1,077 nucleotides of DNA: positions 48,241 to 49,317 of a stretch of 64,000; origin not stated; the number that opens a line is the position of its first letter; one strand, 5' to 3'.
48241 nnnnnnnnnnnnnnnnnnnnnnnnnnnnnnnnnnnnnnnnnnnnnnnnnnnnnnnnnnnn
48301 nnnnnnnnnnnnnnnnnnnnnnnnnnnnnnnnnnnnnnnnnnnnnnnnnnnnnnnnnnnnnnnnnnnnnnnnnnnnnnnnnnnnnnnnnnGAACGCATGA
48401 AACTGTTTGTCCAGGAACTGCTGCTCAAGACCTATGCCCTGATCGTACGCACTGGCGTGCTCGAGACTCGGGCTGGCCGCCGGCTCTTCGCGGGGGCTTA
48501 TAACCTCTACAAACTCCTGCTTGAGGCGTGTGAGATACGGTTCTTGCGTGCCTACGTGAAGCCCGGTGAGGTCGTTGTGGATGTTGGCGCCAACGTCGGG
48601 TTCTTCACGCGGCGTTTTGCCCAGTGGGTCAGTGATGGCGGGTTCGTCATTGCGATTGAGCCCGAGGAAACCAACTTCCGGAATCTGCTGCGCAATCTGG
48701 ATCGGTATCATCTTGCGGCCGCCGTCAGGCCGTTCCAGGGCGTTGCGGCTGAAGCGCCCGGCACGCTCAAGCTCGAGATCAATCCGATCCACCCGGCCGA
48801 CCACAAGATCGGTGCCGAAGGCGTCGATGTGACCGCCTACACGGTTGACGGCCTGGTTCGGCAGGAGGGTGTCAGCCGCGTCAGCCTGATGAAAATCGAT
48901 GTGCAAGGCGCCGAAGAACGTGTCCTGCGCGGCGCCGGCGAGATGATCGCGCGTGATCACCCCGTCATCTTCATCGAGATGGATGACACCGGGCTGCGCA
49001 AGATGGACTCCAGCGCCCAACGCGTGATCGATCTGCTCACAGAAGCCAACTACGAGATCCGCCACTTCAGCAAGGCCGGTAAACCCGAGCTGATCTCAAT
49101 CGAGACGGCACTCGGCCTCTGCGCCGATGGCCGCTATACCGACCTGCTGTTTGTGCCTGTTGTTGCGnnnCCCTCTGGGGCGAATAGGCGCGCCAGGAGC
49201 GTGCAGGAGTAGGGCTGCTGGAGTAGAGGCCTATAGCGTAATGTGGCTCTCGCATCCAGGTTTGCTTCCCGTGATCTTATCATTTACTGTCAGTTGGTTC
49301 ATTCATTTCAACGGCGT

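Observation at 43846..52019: Tandem duplication of an MBOAT + SGNH-like partner cassette with an FkbM methyltransferase between the copies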

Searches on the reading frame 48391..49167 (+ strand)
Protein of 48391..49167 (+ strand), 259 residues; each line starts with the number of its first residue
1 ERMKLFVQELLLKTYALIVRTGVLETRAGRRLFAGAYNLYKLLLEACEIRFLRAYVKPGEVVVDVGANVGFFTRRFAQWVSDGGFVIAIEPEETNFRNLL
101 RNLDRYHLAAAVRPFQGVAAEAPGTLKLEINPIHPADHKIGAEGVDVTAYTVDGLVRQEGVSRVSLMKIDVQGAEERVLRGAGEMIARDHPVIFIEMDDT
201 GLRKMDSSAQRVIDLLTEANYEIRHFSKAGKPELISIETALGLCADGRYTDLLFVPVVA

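Call 12: search_protein_families(library=pfam, proteins=[window:48391-49167:+], max_evalue=0.01)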
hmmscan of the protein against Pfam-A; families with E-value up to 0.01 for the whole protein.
window:48391-49167:+ (259 aa): 2 families
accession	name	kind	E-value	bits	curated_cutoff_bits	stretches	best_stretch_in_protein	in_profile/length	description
PF05050.19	Methyltransf_21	-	2.2e-19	70.7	22.7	1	64-222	1-172/173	Methyltransferase FkbM domain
PF02475.24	TRM5-TYW2_MTfase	-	0.0012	19.3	28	1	53-117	31-94/164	TRM5/TYW2 methyltransferase domain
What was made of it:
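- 48397..49170 (+): FkbM-family methyltransferase (257 aa), starting 4 nt after the partner 1 stop. Probably a sugar O-methyltransferase. PF05050 70.7 bits (call 12).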

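Call 19: search_protein_families(library=ncbifam, proteins=[window:48391-49167:+], max_evalue=0.001)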
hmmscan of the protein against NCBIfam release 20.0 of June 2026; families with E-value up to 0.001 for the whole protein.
window:48391-49167:+ (259 aa): 2 families
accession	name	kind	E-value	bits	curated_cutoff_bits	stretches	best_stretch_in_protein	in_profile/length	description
TIGR01444.1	fkbM_fam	subfamily_domain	1e-26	94.1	37.7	1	61-197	1-142/143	FkbM family methyltransferase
TIGR02469.1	CbiT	equivalog_domain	1.8e-05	25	78.3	1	55-121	16-80/124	precorrin-6Y C5,15-methyltransferase (decarboxylating) subunit CbiT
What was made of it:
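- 48397..49170 (+): TIGR01444 94.1 bits against a cut-off of 37.7 (call 19).
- Checked: FkbM: 48397-49170, TIGR01444 94.1 bits against a cut-off of 37.7 (calls 12, 19).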
